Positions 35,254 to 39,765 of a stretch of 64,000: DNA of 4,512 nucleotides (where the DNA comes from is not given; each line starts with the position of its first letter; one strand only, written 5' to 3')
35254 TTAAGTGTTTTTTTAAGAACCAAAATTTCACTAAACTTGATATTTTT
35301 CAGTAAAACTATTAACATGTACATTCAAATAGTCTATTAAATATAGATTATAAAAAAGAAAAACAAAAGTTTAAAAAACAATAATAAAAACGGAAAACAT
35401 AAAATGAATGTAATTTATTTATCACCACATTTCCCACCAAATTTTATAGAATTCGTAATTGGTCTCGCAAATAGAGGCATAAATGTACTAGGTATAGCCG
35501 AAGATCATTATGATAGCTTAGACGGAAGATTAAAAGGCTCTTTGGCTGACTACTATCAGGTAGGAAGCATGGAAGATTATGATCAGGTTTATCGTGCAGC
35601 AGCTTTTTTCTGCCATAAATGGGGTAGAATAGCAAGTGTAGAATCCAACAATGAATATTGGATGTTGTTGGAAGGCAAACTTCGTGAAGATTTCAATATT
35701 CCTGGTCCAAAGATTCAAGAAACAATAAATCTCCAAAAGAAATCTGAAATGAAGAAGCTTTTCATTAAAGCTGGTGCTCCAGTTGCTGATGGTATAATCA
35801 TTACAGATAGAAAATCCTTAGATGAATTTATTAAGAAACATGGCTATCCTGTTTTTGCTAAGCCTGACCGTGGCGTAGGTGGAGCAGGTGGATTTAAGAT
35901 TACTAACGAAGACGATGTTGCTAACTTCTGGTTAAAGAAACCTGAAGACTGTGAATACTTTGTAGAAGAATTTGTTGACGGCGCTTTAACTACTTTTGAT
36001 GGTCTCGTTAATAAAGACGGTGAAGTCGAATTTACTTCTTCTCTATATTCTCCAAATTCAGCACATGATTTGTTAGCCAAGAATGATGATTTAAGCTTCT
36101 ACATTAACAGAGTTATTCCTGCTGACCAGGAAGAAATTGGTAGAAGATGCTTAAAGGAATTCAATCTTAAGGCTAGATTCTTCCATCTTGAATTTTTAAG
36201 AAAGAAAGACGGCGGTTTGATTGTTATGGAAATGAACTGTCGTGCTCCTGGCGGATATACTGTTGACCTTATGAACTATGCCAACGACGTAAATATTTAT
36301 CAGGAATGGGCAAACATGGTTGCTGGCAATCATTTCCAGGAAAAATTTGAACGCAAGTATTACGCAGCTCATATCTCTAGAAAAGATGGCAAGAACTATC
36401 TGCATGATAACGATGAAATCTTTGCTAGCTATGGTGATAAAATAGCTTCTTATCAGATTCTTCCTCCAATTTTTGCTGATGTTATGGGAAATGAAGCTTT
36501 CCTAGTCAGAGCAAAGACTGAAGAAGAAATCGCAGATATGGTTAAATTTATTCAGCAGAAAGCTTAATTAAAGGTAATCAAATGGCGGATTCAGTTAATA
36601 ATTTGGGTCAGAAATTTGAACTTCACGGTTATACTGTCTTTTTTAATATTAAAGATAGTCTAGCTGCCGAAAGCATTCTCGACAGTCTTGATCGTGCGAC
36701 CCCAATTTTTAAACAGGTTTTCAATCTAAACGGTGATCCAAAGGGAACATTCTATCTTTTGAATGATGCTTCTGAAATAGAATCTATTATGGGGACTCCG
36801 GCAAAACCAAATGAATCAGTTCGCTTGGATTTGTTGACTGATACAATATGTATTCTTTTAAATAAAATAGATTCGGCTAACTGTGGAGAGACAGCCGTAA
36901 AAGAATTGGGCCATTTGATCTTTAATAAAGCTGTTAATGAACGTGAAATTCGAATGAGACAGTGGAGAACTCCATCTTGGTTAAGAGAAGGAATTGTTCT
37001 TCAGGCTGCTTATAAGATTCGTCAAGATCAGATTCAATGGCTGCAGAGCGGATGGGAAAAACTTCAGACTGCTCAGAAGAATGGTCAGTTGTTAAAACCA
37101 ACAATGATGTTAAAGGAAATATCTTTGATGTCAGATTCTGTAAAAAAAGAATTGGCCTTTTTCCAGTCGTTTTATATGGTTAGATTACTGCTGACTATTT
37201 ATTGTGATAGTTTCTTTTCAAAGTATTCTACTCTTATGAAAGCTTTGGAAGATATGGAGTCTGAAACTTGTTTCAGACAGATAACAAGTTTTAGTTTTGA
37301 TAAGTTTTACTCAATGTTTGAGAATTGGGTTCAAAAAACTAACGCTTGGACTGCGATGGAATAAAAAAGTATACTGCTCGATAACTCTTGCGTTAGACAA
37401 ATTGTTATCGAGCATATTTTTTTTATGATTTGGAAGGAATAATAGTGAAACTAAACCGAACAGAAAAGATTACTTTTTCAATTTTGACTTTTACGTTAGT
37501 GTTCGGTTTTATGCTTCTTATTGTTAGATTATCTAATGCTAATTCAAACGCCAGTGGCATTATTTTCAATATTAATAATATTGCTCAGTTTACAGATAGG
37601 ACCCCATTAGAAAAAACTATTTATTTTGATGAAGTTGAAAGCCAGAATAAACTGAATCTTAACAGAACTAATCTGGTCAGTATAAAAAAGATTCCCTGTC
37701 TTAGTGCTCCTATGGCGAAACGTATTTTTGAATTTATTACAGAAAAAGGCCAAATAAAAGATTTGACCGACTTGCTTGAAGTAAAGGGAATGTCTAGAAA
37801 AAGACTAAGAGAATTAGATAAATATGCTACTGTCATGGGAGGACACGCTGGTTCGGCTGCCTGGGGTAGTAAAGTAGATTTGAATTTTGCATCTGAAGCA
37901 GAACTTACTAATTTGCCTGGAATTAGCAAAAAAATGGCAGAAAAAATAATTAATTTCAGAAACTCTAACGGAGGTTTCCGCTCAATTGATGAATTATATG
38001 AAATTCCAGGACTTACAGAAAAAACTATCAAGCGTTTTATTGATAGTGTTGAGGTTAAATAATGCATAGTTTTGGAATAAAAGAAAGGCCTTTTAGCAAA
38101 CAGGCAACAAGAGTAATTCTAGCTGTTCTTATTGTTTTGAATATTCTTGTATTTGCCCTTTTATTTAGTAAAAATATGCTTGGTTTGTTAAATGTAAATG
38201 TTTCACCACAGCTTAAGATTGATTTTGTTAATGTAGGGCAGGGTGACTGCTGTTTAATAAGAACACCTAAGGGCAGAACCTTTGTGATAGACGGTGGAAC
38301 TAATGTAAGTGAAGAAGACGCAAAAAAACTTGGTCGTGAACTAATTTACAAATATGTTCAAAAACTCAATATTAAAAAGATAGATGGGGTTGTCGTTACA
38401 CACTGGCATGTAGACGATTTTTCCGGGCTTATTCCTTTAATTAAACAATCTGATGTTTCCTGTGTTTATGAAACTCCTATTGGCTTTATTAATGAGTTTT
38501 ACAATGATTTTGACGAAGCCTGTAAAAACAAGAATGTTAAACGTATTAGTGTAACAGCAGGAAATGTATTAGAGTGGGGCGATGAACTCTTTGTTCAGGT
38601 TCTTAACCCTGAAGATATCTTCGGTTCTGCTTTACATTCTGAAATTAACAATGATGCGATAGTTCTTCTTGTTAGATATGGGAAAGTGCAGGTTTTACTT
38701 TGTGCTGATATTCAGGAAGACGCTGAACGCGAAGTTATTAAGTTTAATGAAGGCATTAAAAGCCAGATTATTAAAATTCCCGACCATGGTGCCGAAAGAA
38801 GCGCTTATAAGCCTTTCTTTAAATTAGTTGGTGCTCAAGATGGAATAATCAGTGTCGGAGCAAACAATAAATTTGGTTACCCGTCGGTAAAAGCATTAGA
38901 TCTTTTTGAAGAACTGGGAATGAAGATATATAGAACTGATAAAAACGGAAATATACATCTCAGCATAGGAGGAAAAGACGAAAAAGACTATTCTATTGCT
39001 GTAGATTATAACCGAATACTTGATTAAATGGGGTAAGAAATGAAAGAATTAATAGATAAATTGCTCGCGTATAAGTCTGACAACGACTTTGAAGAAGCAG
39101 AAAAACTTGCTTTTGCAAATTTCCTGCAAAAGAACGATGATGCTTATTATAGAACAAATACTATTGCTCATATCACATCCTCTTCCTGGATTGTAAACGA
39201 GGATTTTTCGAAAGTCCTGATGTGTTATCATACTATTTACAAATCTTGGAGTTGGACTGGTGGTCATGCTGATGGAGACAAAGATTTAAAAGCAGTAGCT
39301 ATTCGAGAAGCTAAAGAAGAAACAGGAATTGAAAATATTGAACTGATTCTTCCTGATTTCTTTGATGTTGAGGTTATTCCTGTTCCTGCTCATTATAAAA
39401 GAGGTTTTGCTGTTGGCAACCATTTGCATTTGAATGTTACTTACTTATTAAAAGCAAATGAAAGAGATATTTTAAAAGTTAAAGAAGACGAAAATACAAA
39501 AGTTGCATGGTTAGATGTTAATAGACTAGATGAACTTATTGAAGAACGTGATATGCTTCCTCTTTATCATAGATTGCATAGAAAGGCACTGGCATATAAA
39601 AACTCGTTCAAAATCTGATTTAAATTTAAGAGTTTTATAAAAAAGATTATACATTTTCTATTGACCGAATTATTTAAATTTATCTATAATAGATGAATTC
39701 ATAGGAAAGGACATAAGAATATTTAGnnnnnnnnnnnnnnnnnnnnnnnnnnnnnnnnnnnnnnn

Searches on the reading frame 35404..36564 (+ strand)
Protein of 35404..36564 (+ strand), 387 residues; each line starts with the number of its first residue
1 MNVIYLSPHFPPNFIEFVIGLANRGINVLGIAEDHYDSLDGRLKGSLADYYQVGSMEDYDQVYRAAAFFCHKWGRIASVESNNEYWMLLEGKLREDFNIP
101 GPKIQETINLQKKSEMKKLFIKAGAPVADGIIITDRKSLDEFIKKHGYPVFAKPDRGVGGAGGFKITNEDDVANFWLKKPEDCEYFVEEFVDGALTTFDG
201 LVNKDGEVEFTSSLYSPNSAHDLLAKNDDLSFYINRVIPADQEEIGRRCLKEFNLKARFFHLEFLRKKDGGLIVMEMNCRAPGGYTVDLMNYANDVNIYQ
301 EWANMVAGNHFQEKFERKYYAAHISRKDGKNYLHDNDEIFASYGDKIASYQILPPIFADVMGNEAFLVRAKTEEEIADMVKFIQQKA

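Call 3: search_protein_families(library=pfam, proteins=[window:35404-36564:+], max_evalue=0.01)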
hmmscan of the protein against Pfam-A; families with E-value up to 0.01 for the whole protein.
window:35404-36564:+ (387 aa): 4 families
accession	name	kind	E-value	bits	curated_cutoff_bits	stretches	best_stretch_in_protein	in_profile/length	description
PF13535.11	ATP-grasp_4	-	1.3e-06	28.6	27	1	181-285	51-156/160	ATP-grasp domain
PF02786.22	CPSase_L_D2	-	3.7e-05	23.8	19.8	1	113-178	2-69/211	Carbamoyl-phosphate synthase L chain, ATP binding domain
PF02222.28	ATP-grasp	-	8.7e-05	22.7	27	1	120-280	3-162/179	ATP-grasp domain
PF07478.18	Dala_Dala_lig_C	-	0.0033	17.4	24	1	136-279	25-174/204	D-ala D-ala ligase C-terminus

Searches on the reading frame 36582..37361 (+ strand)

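Call 3: search_protein_families(library=pfam, proteins=[window:36582-37361:+], max_evalue=0.01)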
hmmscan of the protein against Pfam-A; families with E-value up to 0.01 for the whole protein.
window:36582-37361:+ (260 aa): 1 family
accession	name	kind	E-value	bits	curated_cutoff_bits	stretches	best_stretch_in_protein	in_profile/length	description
PF13485.12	Peptidase_MA_2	-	9.9e-05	22.7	32.4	1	88-250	53-199/201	Peptidase MA superfamily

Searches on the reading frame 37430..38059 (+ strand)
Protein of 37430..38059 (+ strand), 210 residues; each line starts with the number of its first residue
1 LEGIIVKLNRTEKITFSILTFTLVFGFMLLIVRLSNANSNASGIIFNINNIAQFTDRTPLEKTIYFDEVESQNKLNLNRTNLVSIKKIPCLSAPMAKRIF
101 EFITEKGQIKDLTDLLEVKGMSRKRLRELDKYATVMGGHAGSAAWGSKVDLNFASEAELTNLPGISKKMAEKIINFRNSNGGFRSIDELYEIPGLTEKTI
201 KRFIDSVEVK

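Call 3: search_protein_families(library=pfam, proteins=[window:37430-38059:+], max_evalue=0.01)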
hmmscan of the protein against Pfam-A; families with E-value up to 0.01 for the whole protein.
window:37430-38059:+ (210 aa): 10 families
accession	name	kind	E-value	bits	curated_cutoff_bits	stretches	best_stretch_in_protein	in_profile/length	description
PF12836.13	HHH_3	-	7.8e-30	103.2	27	2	147-202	4-59/65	Helix-hairpin-helix motif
PF00633.29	HHH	-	3.3e-11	42.9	24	1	150-176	4-30/30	Helix-hairpin-helix motif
PF06514.17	PsbU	-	1.7e-10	41.2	24.5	1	144-203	10-65/93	Photosystem II 12 kDa extrinsic protein (PsbU)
PF14520.12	HHH_5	-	4.5e-10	40.3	27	1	151-175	29-53/57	Helix-hairpin-helix domain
PF14579.12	HHH_6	-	0.00023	21.7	25.6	0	159-204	27-75/90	Helix-hairpin-helix motif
PF03934.19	T2SSK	-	0.00095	19.9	24.2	1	162-197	15-49/63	Type II secretion system (T2SS), protein K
PF21687.3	T2SSK_1st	-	0.001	20.2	26.2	0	104-136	73-105/107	Type II secretion system (T2SS), protein K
PF12826.13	HHH_2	-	0.004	17.7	27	0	150-178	28-56/64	Helix-hairpin-helix motif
PF00570.28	HRDC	-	0.0042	17.4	23.8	0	154-174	41-61/68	HRDC domain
PF14716.13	HHH_8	-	0.0044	17.8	30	0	149-175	40-66/73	Helix-hairpin-helix domain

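Call 58: search_protein_families(library=ncbifam, proteins=[window:37430-38059:+], max_evalue=0.001)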
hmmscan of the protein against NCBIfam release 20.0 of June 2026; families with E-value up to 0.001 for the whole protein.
window:37430-38059:+ (210 aa): 5 families
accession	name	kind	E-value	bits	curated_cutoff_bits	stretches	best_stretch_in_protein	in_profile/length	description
TIGR01259.1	comE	subfamily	3.4e-24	85.2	152.35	2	142-209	53-120/120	comEA protein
TIGR00426.1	TIGR00426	subfamily_domain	1.6e-16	60.1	53.1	1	146-207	5-67/69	competence protein ComEA helix-hairpin-helix repeat region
NF002708.1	PRK02515.1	equivalog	1.2e-10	41.4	85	1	144-203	54-109/137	photosystem II complex extrinsic protein PsbU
NF045978.1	ComEA_MAG0490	equivalog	1.8e-06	27.8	98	1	153-202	108-155/162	MAG0490 family ComEA-like DNA-binding protein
NF037980.1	T2SS_GspK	equivalog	2.3e-06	27.4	130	1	103-201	174-265/307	type II secretion system minor pseudopilin GspK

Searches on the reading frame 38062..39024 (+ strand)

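Call 3: search_protein_families(library=pfam, proteins=[window:38062-39024:+], max_evalue=0.01)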
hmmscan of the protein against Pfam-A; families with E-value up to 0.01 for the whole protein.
window:38062-39024:+ (321 aa): 2 families
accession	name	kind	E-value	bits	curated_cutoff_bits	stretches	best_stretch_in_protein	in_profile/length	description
PF00753.33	Lactamase_B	-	1.1e-11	45.5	22.7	1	57-264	2-193/196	Metallo-beta-lactamase superfamily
PF12706.13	Lactamase_B_2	-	0.0028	17.7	27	1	101-171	25-97/200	Beta-lactamase superfamily domain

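Call 50: search_protein_families(library=padloc, proteins=[window:38062-39024:+], max_evalue=0.01)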
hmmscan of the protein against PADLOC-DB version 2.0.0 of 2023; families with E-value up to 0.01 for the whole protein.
window:38062-39024:+ (321 aa): 7 families
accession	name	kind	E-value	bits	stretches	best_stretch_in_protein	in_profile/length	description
PDLC03805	RTasMBL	-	2.8e-15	54.3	2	52-163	2-98/322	DRT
PDLC03854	LmuA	-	7.9e-15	52.8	2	51-132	3-82/345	-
PDLC04675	PDC-M48B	-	1.6e-14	51.8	2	51-124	5-76/291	-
PDLC04676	PDC-M48B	-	1.2e-10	38.7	1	52-161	6-116/357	-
PDLC02158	Avs1a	-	1.7e-06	25.5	1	192-279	250-340/392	-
PDLC04677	PDC-M48B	-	2.7e-05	21.6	1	52-146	4-102/339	-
PDLC04674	PDC-M48B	-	0.00026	18.4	1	52-140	2-83/270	-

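Call 58: search_protein_families(library=ncbifam, proteins=[window:38062-39024:+], max_evalue=0.001)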
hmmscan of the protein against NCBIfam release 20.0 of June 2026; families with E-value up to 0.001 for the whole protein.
window:38062-39024:+ (321 aa): 6 families
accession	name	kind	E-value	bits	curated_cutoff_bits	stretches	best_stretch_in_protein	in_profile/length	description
TIGR00361.1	ComEC_Rec2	equivalog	3.9e-32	111.2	190.05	1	31-296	421-663/663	DNA internalization-related competence protein ComEC/Rec2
NF008580.0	PRK11539.1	equivalog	8e-20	70.8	969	1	39-301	491-727/758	ComEC family protein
NF049846.1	blaAHM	exception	7.5e-10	38.2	590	1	50-305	62-298/304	AHM family subclass B3-like metallo-beta-lactamase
NF041809.1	Avs1a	equivalog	1e-07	31.1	420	0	60-132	6-72/387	AVAST type 1 anti-phage system MBL fold metallo-hydrolase Avs1a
TIGR03675.1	arCOG00543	equivalog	4.8e-07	28.4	580.2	1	57-138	185-260/631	beta-CASP ribonuclease aCPSF1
NF058524.1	6A-MBL_enzyme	equivalog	0.00097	18.4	220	0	57-123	3-73/346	anti-phage 6A-MBL system MBL-fold protein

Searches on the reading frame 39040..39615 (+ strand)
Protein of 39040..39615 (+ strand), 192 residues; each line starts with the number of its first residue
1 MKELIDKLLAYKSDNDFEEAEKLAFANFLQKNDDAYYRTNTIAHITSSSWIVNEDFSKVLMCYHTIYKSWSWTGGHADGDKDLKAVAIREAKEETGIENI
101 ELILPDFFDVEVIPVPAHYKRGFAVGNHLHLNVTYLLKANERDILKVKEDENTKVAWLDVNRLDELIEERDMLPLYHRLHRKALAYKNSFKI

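Call 3: search_protein_families(library=pfam, proteins=[window:39040-39615:+], max_evalue=0.01)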
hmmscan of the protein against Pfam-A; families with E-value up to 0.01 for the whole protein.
window:39040-39615:+ (192 aa): 1 family
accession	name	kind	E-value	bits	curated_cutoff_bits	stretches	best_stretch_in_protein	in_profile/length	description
PF00293.34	NUDIX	-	4.9e-10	40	21.1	1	52-170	11-125/134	NUDIX domain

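Call 50: search_protein_families(library=padloc, proteins=[window:39040-39615:+], max_evalue=0.01)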
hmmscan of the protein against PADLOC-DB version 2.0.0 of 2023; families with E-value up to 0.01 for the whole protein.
window:39040-39615:+ (192 aa): 0 families

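Call 58: search_protein_families(library=ncbifam, proteins=[window:39040-39615:+], max_evalue=0.001)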
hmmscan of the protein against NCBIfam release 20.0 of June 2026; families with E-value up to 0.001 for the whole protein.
window:39040-39615:+ (192 aa): 2 families
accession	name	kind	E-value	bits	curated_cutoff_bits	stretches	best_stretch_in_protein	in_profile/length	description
NF006961.0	PRK09438.1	equivalog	4.4e-06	26.2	103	1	69-162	33-128/151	dihydroneopterin triphosphate diphosphatase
NF003787.0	PRK05379.1-4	equivalog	0.00039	19.5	449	1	69-164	234-325/346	bifunctional nicotinamide-nucleotide adenylyltransferase/Nudix hydroxylase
